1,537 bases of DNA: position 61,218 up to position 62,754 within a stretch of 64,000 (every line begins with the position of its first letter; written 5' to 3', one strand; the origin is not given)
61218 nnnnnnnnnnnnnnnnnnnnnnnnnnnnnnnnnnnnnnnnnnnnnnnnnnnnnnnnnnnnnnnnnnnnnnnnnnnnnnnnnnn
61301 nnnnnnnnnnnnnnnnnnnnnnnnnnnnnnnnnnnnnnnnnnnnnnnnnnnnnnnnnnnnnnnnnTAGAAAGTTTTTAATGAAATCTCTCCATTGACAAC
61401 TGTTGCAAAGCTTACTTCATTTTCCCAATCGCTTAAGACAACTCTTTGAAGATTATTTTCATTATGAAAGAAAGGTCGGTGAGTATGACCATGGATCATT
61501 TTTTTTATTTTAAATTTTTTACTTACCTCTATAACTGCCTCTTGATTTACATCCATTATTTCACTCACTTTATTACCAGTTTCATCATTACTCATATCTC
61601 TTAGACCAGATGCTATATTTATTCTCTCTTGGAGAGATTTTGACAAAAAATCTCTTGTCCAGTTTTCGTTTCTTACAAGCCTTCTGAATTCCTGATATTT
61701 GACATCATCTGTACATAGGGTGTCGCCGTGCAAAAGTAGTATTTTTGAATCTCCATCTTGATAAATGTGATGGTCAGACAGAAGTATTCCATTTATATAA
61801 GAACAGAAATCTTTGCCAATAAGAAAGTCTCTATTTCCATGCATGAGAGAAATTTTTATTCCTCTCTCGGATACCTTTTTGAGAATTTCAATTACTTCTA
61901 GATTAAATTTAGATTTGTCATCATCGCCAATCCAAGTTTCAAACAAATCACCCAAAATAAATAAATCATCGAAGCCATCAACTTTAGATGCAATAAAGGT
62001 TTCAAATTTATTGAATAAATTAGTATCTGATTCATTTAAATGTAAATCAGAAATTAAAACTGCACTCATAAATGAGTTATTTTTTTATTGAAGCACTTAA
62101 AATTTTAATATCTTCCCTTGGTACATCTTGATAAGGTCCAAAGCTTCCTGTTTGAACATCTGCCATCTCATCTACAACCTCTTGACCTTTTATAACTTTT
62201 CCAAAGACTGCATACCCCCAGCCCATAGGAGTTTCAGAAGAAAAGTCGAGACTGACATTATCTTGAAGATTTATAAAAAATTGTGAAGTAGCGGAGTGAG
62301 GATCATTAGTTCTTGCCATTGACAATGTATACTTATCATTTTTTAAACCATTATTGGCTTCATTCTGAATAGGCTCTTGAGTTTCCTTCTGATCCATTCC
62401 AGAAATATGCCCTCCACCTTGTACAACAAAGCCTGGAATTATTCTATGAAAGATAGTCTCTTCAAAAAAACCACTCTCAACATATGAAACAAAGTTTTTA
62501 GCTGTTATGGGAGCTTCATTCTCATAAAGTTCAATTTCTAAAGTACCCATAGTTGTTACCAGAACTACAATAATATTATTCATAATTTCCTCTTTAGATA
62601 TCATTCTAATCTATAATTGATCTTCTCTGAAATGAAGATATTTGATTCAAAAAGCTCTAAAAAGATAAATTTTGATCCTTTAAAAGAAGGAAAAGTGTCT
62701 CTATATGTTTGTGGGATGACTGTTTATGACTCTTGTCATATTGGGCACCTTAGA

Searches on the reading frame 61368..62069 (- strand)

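Call 56: search_protein_families(library=pfam, proteins=[window:61368-62069:-], max_evalue=0.00001)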
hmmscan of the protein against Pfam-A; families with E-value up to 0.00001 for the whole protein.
window:61368-62069:- (234 aa): 1 family
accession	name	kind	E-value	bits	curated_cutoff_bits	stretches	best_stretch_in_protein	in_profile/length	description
PF00149.33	Metallophos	-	1.7e-10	42.1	21.5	1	3-199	3-191/191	Calcineurin-like phosphoesterase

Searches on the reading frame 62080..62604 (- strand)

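Call 56: search_protein_families(library=pfam, proteins=[window:62080-62604:-], max_evalue=0.00001)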
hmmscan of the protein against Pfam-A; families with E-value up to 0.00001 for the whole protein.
window:62080-62604:- (175 aa): 1 family
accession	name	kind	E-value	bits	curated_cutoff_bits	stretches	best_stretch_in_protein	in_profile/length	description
PF00160.26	Pro_isomerase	-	3.5e-45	154.5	21.7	1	14-172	3-158/159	Cyclophilin type peptidyl-prolyl cis-trans isomerase/CLD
